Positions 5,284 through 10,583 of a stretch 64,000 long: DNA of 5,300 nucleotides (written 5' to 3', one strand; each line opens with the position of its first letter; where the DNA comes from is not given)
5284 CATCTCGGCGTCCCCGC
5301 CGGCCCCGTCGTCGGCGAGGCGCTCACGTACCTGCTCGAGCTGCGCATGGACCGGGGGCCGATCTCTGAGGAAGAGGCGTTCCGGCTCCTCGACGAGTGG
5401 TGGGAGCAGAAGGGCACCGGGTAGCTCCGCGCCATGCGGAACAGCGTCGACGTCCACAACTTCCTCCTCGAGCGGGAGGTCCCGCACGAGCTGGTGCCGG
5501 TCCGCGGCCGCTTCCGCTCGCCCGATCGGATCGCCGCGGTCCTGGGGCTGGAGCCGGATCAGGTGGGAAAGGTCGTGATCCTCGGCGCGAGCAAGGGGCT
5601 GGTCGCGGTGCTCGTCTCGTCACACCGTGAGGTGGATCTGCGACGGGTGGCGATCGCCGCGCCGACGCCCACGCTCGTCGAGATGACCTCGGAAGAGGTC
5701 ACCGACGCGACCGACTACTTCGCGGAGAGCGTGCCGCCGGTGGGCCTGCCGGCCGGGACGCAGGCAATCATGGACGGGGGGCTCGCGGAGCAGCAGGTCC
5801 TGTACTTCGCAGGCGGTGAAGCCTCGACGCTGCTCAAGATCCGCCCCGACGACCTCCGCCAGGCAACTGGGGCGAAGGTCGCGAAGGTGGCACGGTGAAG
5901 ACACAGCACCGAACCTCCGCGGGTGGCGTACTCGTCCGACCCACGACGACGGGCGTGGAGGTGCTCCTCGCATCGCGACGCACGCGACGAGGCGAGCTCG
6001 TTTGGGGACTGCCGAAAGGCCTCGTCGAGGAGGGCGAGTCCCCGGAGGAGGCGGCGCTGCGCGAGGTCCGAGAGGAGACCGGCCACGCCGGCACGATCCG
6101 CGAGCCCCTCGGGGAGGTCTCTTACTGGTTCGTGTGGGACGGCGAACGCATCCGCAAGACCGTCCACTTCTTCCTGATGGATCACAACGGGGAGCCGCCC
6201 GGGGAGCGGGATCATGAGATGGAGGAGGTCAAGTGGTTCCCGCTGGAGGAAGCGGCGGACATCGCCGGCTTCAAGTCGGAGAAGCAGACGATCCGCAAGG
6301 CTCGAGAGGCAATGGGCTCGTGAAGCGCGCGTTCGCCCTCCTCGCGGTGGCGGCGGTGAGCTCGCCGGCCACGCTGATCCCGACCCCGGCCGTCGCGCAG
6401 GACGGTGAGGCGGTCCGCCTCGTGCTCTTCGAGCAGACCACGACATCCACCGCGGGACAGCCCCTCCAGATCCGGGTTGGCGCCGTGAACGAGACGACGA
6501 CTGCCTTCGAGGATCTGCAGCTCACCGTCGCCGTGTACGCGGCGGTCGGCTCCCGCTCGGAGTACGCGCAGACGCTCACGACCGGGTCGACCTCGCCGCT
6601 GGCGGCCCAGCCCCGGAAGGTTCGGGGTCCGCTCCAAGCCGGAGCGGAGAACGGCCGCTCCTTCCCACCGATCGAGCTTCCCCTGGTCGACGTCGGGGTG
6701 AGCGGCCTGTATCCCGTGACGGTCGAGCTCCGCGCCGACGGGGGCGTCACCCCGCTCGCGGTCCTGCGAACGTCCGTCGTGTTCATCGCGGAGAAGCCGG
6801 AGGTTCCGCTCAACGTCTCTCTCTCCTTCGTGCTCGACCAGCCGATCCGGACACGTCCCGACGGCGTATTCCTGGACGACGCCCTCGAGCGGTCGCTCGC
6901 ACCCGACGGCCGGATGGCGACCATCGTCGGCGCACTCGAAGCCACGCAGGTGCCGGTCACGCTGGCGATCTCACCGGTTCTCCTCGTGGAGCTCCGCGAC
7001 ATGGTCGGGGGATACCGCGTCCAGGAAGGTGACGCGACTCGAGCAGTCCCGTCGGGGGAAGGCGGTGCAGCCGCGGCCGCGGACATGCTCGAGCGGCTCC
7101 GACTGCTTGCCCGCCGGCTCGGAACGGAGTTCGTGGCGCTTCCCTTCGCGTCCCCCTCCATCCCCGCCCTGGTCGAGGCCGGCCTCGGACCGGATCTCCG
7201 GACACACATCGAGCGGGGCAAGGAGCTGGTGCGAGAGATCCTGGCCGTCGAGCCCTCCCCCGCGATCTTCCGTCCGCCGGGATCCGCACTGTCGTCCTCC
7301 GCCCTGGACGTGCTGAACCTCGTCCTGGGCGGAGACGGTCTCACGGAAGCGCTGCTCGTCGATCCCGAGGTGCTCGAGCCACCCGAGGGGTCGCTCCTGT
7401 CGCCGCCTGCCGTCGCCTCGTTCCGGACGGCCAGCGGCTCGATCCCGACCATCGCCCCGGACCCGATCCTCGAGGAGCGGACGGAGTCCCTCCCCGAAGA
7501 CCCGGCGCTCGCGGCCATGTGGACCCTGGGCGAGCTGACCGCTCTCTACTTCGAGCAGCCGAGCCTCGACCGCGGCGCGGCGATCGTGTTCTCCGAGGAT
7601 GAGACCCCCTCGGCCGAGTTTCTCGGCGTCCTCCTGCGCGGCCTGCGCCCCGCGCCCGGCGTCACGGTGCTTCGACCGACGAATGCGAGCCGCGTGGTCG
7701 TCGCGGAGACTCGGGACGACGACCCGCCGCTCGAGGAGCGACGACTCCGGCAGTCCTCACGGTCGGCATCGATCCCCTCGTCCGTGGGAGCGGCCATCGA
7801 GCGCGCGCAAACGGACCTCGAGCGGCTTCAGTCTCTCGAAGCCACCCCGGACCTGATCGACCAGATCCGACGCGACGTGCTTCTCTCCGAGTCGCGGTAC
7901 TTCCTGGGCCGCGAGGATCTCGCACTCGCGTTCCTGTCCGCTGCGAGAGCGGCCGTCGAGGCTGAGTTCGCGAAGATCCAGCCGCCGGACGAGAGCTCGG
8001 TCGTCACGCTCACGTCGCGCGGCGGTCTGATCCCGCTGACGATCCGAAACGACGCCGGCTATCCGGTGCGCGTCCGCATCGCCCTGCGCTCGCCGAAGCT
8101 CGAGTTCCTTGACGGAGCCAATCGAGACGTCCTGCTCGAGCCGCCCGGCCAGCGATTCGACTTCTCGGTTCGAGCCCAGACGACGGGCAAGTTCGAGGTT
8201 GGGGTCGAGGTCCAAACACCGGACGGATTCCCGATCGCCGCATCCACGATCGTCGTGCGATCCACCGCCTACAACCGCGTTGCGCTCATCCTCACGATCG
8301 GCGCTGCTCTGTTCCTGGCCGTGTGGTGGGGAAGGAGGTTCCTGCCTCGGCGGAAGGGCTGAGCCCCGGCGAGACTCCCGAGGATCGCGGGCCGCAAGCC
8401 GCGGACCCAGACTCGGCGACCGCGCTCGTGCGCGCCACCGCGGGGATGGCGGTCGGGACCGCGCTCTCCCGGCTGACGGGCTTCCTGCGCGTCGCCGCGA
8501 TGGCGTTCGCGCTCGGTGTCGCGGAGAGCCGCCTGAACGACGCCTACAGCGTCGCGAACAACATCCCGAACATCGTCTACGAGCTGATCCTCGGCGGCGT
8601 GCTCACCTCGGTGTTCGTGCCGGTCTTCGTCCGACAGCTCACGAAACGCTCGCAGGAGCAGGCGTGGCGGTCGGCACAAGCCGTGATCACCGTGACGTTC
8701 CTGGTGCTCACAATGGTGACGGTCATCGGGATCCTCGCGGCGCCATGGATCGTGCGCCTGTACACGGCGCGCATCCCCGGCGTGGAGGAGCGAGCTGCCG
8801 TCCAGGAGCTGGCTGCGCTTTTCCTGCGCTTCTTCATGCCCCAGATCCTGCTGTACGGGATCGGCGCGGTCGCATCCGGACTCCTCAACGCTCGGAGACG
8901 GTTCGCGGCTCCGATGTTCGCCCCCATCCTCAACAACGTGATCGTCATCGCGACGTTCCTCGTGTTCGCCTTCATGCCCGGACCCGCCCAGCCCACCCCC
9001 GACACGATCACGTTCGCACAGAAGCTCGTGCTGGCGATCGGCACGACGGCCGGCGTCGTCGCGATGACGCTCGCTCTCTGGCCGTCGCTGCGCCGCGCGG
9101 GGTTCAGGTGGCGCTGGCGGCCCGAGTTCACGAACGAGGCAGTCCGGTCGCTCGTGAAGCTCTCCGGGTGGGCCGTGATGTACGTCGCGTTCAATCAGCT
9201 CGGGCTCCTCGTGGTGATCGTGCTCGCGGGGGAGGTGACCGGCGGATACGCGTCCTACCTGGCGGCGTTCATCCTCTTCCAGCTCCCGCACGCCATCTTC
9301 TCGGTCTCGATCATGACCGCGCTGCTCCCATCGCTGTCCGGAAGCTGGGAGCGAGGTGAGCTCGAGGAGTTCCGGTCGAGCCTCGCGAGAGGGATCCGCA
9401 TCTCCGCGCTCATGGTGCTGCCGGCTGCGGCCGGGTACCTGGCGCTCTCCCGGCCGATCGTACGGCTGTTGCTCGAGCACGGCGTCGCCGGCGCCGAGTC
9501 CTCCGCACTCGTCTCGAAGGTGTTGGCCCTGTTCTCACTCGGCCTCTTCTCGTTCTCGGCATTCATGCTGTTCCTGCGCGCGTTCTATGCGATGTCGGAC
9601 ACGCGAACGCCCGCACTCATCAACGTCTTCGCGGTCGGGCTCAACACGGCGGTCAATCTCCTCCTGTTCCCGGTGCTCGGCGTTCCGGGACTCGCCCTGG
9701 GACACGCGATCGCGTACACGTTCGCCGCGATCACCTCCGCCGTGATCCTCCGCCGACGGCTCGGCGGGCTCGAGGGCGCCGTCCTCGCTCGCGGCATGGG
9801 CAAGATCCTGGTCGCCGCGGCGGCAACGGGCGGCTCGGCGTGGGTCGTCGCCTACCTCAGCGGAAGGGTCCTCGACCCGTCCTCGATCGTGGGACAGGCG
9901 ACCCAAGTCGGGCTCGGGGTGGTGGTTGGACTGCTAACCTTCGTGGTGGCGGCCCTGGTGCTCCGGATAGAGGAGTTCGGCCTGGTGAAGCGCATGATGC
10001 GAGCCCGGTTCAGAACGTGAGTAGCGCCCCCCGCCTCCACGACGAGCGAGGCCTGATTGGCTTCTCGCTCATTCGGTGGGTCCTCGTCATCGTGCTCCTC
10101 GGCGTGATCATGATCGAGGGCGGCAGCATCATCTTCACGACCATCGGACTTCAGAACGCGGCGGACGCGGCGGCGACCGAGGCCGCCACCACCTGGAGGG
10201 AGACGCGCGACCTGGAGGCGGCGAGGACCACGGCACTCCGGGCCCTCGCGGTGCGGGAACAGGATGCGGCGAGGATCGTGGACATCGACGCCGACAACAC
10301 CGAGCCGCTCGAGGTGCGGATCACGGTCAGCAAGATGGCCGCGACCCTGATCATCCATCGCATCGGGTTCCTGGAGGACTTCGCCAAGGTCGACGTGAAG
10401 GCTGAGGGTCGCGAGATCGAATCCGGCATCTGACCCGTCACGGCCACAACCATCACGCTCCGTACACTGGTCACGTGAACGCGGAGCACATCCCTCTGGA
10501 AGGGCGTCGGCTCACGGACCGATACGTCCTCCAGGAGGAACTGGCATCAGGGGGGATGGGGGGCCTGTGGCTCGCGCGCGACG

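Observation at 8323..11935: Split MurJ / Ser-Thr kinase arrangement with an intervening TadE-like gene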

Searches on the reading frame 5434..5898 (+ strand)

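Call 91: search_protein_families(library=pfam, proteins=[window:5434-5898:+], max_evalue=0.0001)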
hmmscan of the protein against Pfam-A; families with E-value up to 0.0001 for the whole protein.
window:5434-5898:+ (154 aa): 1 family
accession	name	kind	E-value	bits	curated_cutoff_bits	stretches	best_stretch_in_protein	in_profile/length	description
PF04073.20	tRNA_edit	-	3.5e-15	56.6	25.5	1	31-143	8-122/123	Aminoacyl-tRNA editing domain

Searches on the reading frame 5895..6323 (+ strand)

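Call 91: search_protein_families(library=pfam, proteins=[window:5895-6323:+], max_evalue=0.0001)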
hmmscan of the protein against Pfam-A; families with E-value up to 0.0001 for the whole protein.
window:5895-6323:+ (142 aa): 1 family
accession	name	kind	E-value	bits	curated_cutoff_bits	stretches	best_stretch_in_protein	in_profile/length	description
PF00293.34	NUDIX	-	5.2e-25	88.4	21.1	1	5-130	2-128/134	NUDIX domain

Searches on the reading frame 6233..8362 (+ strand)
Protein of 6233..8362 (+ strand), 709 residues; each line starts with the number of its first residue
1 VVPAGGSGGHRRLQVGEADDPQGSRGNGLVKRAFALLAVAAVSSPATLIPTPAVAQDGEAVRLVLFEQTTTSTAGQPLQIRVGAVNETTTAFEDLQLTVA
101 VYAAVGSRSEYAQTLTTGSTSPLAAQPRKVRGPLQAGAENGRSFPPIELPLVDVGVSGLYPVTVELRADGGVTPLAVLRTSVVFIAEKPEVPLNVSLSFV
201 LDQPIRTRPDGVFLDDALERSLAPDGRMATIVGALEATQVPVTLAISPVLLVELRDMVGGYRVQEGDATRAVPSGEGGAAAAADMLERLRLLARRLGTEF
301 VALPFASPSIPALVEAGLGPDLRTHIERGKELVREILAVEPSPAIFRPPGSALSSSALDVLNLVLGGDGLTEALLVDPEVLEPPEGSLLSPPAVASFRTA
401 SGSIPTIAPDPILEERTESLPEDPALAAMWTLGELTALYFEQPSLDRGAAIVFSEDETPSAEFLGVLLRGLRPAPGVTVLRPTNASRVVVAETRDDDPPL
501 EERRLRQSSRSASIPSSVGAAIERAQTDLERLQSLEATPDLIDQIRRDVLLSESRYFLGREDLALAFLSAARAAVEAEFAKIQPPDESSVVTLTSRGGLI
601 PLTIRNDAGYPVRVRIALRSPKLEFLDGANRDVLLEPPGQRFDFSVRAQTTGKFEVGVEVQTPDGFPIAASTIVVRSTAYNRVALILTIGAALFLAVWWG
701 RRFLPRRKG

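Call 3: search_protein_families(library=pfam, proteins=[window:6233-8362:+], max_evalue=0.01)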
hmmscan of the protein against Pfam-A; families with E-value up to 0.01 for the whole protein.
window:6233-8362:+ (709 aa): 1 family
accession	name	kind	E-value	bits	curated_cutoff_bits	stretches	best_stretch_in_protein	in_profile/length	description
PF19516.4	DUF6049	-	5.6e-14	52.1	30.1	1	435-695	420-689/708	Family of unknown function (DUF6049)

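Call 6: search_protein_families(library=ncbifam, proteins=[window:6233-8362:+], max_evalue=0.01)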
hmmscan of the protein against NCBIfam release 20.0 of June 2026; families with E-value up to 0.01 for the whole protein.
window:6233-8362:+ (709 aa): 0 families

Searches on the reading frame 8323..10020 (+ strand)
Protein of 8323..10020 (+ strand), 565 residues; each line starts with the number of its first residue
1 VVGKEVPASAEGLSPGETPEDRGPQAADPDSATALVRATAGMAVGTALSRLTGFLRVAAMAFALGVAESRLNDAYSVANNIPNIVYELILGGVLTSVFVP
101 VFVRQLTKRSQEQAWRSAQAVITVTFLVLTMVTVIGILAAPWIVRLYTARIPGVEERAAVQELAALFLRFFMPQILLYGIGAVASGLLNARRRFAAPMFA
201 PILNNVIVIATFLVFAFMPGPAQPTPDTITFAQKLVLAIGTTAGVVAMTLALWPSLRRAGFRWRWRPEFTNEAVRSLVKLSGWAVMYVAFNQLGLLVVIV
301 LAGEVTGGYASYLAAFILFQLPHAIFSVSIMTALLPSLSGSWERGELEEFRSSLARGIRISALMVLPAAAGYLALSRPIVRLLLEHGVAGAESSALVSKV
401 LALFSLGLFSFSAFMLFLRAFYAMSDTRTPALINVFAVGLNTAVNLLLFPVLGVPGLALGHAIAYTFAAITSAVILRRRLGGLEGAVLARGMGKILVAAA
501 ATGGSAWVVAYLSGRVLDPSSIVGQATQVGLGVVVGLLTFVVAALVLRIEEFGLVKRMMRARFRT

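Call 3: search_protein_families(library=pfam, proteins=[window:8323-10020:+], max_evalue=0.01)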
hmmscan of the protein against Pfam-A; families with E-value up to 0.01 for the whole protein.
window:8323-10020:+ (565 aa): 2 families
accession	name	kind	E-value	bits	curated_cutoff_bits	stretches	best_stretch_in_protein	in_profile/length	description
PF03023.19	MurJ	-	1.7e-98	330.6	27.4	1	69-510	8-433/451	Lipid II flippase MurJ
PF01554.23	MatE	-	7.7e-11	42.4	24.9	2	292-446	10-160/161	MatE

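Call 6: search_protein_families(library=ncbifam, proteins=[window:8323-10020:+], max_evalue=0.01)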
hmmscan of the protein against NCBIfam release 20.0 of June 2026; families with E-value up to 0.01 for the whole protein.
window:8323-10020:+ (565 aa): 2 families
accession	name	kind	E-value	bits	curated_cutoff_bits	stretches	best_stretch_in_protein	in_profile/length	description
TIGR01695.1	murJ_mviN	equivalog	1.2e-102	344.2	235.55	1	35-555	2-504/506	murein biosynthesis integral membrane protein MurJ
TIGR00797.1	matE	subfamily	1.9e-08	33.6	147.4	2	291-478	9-194/396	MATE family efflux transporter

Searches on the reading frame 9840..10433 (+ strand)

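Call 3: search_protein_families(library=pfam, proteins=[window:9840-10433:+], max_evalue=0.01)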
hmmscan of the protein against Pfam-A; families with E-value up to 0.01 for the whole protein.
window:9840-10433:+ (197 aa): 1 family
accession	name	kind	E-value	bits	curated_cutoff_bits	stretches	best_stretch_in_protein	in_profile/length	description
PF13400.11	Tad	-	6.7e-05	23.6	22.3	1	80-116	10-45/47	Putative Flp pilus-assembly TadE/G-like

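Call 6: search_protein_families(library=ncbifam, proteins=[window:9840-10433:+], max_evalue=0.01)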
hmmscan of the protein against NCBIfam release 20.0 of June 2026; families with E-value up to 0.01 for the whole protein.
window:9840-10433:+ (197 aa): 1 family
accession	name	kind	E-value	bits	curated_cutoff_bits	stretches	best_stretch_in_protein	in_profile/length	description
TIGR03816.1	tadE_like_DECH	hypoth_equivalog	0.00062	19.9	50.95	1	77-164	9-90/109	Rv3654c family TadE-like protein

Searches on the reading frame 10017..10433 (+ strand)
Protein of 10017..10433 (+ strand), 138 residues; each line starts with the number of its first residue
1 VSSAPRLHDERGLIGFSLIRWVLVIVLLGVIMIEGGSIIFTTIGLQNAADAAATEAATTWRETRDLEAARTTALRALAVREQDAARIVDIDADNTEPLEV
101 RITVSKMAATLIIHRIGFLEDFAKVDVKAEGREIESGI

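Call 25: search_protein_families(library=pfam, proteins=[window:10017-10433:+], max_evalue=10)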
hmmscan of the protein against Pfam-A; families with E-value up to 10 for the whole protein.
window:10017-10433:+ (138 aa): 3 families
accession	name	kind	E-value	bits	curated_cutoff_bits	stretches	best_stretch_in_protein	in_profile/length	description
PF13400.11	Tad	-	3.3e-05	24.5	22.3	1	21-57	10-45/47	Putative Flp pilus-assembly TadE/G-like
PF07811.17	TadE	-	0.0063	17.1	22.9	1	23-53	12-42/43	TadE-like protein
PF05279.16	Asp-B-Hydro_N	-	0.46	10.9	23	1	11-31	5-25/66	Aspartyl beta-hydroxylase N-terminal region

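Call 81: search_protein_families(library=pfam, alignment_id=A5, max_evalue=0.01)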
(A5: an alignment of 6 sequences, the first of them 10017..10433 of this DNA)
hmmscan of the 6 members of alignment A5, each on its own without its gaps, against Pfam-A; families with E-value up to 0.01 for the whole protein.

A. member 1, window:10017-10433:+ (138 aa): 2 families
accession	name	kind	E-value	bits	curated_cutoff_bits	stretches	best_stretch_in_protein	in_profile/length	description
PF13400.11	Tad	-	3.3e-05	24.5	22.3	1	21-57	10-45/47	Putative Flp pilus-assembly TadE/G-like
PF07811.17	TadE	-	0.0063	17.1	22.9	0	23-53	12-42/43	TadE-like protein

B. families by the number of members that match (of 6 scanned): 3 families
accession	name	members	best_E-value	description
PF13400.11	Tad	3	4.2e-07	Putative Flp pilus-assembly TadE/G-like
PF04785.17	Rhabdo_M2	1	0.0043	Rhabdovirus matrix protein M2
PF07811.17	TadE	1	0.0063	TadE-like protein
